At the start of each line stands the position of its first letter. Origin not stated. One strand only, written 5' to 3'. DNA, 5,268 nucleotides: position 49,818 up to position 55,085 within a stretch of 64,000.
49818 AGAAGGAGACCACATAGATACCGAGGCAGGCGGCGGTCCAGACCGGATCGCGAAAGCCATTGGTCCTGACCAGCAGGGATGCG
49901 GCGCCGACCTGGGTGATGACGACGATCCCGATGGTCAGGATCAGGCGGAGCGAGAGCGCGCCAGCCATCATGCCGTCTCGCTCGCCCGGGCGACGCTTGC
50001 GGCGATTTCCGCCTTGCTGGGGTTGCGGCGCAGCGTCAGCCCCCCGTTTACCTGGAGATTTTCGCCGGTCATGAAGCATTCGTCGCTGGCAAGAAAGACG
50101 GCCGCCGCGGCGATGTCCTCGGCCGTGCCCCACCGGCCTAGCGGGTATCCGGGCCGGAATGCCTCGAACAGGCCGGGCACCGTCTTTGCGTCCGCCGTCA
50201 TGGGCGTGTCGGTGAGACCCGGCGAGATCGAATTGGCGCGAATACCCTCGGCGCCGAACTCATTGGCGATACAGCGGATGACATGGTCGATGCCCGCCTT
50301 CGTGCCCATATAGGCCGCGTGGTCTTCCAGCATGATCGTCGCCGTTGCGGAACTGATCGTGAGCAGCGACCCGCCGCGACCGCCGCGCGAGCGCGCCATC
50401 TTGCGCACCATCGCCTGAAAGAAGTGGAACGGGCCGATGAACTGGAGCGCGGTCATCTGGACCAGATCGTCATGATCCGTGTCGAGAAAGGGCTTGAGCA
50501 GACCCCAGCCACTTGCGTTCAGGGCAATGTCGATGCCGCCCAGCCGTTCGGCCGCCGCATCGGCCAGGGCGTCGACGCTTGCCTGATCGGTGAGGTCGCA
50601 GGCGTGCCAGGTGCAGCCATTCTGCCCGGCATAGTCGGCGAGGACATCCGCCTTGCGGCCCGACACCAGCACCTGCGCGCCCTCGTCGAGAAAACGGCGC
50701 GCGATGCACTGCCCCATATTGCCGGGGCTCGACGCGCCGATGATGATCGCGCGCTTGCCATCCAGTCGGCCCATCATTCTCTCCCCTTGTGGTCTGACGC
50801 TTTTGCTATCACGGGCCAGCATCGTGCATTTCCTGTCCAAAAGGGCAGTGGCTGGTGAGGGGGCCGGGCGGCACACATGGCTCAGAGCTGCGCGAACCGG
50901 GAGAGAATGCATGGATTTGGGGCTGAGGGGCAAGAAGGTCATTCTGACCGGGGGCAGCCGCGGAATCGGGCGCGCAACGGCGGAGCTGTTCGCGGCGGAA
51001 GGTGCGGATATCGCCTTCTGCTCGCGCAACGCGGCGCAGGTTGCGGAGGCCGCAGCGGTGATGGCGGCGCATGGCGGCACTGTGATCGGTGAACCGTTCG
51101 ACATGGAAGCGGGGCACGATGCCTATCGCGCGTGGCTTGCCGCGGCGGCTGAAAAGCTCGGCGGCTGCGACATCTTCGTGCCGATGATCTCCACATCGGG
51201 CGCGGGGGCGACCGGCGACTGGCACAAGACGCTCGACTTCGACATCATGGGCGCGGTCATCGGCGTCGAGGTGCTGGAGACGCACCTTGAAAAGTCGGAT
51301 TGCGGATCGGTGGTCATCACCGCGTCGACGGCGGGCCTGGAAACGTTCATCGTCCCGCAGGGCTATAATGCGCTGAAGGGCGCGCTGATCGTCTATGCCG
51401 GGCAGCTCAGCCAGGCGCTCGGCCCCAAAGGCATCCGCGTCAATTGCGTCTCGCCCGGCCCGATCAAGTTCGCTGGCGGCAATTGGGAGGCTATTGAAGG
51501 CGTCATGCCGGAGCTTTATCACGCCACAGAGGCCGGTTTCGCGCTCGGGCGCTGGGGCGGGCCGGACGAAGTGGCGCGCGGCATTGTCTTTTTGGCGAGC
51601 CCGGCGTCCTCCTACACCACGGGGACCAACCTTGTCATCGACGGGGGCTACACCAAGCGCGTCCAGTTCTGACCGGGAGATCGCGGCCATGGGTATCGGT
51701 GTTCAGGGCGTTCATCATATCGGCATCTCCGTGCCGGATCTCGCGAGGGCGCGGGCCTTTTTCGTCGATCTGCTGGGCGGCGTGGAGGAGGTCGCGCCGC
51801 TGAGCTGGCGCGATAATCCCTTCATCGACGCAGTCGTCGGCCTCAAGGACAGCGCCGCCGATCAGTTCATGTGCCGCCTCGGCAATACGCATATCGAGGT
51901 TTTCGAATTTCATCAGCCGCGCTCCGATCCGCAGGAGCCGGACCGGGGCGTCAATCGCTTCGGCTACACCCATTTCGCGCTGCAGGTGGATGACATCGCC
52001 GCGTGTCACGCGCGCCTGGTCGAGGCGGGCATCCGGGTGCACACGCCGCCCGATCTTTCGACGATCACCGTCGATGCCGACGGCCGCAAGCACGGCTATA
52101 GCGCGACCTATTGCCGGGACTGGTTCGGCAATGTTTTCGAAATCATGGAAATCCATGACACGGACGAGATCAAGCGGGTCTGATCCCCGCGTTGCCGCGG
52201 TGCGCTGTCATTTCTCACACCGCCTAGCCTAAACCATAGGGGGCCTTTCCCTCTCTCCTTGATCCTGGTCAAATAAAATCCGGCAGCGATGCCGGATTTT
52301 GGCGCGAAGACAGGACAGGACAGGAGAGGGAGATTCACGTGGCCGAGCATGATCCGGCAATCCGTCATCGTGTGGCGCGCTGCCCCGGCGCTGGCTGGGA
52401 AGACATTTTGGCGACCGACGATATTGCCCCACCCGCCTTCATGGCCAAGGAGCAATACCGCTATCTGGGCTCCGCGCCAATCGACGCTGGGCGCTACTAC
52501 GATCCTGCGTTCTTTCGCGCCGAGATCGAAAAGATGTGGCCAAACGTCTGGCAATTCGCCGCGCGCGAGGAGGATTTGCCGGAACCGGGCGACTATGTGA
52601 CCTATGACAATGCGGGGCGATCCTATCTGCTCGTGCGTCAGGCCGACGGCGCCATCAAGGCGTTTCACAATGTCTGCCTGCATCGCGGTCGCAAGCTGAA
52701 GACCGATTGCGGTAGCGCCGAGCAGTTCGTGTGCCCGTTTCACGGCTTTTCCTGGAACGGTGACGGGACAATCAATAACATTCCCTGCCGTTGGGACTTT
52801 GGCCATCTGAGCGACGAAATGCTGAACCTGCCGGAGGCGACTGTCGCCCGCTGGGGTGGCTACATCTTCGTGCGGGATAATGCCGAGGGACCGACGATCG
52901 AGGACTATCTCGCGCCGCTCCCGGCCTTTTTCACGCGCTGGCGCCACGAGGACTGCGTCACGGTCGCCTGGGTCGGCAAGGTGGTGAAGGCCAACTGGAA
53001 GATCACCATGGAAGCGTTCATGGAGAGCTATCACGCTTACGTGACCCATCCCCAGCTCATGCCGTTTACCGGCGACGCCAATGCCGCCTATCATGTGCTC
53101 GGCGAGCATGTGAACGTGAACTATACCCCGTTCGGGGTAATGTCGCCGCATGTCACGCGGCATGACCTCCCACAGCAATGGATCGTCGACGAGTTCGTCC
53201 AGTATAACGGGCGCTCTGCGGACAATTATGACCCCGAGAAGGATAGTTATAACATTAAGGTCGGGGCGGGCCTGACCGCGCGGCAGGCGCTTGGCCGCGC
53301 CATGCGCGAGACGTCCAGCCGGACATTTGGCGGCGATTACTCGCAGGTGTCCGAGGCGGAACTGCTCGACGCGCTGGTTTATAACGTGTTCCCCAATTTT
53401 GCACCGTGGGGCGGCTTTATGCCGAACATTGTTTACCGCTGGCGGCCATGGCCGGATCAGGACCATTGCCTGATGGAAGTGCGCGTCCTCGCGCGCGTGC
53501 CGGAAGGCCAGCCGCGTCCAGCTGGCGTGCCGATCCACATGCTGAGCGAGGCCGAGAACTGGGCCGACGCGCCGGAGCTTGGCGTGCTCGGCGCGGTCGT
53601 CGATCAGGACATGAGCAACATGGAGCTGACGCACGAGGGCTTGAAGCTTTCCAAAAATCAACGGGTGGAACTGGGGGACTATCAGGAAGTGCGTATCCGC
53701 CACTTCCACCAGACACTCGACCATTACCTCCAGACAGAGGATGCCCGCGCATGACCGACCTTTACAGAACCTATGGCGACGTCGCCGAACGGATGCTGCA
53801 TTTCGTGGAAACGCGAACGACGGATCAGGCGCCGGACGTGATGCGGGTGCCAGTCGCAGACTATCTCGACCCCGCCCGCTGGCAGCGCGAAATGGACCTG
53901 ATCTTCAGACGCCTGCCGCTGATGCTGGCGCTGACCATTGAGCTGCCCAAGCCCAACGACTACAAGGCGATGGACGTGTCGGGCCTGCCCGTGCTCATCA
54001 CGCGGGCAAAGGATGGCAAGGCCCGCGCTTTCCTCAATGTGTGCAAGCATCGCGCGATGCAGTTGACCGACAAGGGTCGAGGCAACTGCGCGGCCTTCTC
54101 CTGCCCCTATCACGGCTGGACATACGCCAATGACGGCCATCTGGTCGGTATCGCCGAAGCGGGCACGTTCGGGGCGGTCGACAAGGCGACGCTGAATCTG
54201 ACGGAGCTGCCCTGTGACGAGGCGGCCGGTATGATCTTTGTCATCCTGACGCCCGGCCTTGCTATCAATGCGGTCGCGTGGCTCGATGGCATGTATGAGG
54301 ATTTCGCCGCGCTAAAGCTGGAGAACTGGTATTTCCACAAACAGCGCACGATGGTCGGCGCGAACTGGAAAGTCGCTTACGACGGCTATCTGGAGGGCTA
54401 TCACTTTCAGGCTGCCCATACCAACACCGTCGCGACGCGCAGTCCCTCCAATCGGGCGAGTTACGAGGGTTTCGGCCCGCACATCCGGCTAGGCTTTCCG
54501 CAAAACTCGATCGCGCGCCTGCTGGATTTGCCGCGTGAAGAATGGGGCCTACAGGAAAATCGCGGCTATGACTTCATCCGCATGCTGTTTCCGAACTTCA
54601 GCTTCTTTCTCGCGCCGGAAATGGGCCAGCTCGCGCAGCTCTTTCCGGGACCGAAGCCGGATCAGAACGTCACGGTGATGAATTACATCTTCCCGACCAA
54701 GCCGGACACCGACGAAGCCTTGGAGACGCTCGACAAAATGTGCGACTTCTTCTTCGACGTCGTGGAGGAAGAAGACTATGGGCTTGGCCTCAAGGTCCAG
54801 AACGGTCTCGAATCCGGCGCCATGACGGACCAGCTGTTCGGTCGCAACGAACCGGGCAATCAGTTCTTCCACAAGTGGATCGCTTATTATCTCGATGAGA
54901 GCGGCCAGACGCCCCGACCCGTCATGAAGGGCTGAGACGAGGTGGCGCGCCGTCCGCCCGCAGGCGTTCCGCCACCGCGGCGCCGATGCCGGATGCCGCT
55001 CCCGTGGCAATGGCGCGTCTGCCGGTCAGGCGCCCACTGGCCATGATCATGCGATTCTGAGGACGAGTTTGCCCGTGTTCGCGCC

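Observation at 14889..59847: Shared lux-box-like motif at almost every promoter of the catabolic region: a candidate LuxR-solo regulon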

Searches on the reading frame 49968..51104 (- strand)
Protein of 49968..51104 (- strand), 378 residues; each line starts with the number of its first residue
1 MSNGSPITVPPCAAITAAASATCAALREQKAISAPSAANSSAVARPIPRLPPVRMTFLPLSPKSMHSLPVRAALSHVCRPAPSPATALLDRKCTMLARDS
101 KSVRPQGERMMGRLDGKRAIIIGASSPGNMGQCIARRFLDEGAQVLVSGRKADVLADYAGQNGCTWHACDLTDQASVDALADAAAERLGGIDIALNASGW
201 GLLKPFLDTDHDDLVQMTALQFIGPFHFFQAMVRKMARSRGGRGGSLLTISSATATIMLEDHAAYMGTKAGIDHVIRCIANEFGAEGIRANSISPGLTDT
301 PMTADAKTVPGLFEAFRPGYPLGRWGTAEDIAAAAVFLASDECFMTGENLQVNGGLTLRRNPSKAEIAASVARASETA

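Call 9: search_protein_families(library=pfam, proteins=[window:49968-51104:-])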
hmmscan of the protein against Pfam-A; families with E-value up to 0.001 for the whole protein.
window:49968-51104:- (378 aa): 4 families
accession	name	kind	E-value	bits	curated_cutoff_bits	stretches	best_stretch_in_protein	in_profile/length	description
PF13561.12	adh_short_C2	-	3.4e-55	187.6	27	1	123-357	1-236/236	Enoyl-(Acyl carrier protein) reductase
PF00106.31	adh_short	-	7.1e-32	110.9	26.6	1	117-306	1-190/195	short chain dehydrogenase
PF23441.1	SDR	-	0.00015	21.7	27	1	161-357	60-256/258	SDR-like rossmann domain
PF08659.16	KR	-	0.00032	21.1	22.6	1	120-277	4-161/180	KR domain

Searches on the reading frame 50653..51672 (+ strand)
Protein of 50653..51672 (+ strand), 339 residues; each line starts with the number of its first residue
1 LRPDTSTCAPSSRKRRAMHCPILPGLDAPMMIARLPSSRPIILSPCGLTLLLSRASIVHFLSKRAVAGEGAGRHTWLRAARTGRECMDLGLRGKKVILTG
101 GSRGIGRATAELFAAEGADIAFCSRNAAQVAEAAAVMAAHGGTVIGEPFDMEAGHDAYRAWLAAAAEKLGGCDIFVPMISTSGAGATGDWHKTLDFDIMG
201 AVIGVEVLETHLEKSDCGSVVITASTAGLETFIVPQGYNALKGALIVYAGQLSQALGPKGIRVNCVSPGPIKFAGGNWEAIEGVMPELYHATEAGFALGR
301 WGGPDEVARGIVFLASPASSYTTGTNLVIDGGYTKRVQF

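Call 9: search_protein_families(library=pfam, proteins=[window:50653-51672:+])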
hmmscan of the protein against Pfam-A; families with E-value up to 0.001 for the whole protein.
window:50653-51672:+ (339 aa): 2 families
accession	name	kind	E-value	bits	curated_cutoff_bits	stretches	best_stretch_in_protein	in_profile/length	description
PF13561.12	adh_short_C2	-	3.4e-43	148.3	27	1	103-334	6-236/236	Enoyl-(Acyl carrier protein) reductase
PF00106.31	adh_short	-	7.6e-30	104.3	26.6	1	94-272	1-183/195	short chain dehydrogenase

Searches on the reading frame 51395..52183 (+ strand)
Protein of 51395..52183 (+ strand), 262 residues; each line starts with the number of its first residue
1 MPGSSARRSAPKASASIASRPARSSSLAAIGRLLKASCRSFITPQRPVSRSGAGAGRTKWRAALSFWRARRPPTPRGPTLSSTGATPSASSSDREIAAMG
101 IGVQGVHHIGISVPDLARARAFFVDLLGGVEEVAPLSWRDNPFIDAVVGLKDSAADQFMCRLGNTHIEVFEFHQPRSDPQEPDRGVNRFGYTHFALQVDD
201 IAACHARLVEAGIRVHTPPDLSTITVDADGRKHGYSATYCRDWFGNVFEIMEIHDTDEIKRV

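Call 9: search_protein_families(library=pfam, proteins=[window:51395-52183:+])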
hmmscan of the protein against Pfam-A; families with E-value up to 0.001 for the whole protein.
window:51395-52183:+ (262 aa): 4 families
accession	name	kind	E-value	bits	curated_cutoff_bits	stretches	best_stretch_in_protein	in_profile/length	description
PF13669.12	Glyoxalase_4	-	1.4e-13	51.5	27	1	107-216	1-94/109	Glyoxalase/Bleomycin resistance protein/Dioxygenase superfamily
PF00903.31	Glyoxalase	-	1.1e-12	48.8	20.6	1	106-250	2-121/121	Glyoxalase/Bleomycin resistance protein/Dioxygenase superfamily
PF13468.12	Glyoxalase_3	-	4.9e-06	27.1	25.1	1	107-242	2-122/176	Glyoxalase-like domain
PF18029.7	Glyoxalase_6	-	0.00041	21.4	23.6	0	109-239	2-94/106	Glyoxalase-like domain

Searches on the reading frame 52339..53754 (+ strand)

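Call 9: search_protein_families(library=pfam, proteins=[window:52339-53754:+])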
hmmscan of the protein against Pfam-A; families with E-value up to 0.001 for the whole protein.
window:52339-53754:+ (471 aa): 2 families
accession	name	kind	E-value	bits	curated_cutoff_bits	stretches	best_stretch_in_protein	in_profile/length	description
PF00848.25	Ring_hydroxyl_A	-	1.2e-20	74.8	24.9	1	208-465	6-207/208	Ring hydroxylating alpha subunit (catalytic domain)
PF00355.32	Rieske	-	5.4e-17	61.9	20.3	1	71-151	2-81/88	Rieske [2Fe-2S] domain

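Call 39: search_protein_families(library=ncbifam, proteins=[window:52339-53754:+], max_evalue=0.00001)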
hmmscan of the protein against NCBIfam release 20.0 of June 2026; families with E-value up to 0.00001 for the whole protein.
window:52339-53754:+ (471 aa): 6 families
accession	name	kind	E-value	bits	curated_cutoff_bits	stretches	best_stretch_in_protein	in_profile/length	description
NF058607.1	GlBtMonoOxGbcA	equivalog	2.6e-30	105.2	670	1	52-241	37-226/420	glycine betaine monooxygenase oxygenase subunit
NF042946.1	3PPDioc_HcaE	equivalog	2e-26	93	830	1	52-239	20-216/450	3-phenylpropionate/cinnamic acid dioxygenase subunit alpha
TIGR03228.1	anthran_1_2_A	equivalog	5.9e-17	61.5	671.9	1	53-237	21-213/438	anthranilate 1,2-dioxygenase large subunit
NF041684.1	ant_diox_AndAc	equivalog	4.4e-16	58.5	750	1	58-237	33-222/418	anthranilate 1,2-dioxygenase large subunit AndAc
TIGR03229.1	benzo_1_2_benA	equivalog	6.7e-14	51.6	780.95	1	51-237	19-215/433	benzoate 1,2-dioxygenase large subunit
NF052579.1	BetMthstMoxSdmAMthl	equivalog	7.9e-08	31.6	600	1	95-263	41-204/351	4beta-methylsterol monooxygenase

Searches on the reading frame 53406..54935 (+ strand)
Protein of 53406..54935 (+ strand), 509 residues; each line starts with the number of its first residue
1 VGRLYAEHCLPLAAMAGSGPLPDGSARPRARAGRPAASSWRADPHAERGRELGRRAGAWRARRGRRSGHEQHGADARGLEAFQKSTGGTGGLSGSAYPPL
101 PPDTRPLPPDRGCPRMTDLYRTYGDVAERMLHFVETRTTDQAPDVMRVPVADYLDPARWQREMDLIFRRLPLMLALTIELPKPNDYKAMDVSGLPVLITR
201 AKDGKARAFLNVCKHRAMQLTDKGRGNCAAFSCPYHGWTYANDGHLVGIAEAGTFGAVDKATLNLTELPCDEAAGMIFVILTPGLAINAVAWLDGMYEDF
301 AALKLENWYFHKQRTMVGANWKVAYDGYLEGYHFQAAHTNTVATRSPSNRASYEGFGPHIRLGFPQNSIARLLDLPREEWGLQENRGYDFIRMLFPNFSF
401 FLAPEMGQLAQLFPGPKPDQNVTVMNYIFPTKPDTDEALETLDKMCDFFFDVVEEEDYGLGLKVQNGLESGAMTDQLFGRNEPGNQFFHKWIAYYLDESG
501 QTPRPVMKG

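Call 9: search_protein_families(library=pfam, proteins=[window:53406-54935:+])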
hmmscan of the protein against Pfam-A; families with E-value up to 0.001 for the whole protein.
window:53406-54935:+ (509 aa): 2 families
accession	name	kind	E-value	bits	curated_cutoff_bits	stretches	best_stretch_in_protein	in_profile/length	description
PF00848.25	Ring_hydroxyl_A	-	6.4e-47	160.6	24.9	1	305-497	1-207/208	Ring hydroxylating alpha subunit (catalytic domain)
PF00355.32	Rieske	-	6.6e-17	61.7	20.3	1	177-250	8-79/88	Rieske [2Fe-2S] domain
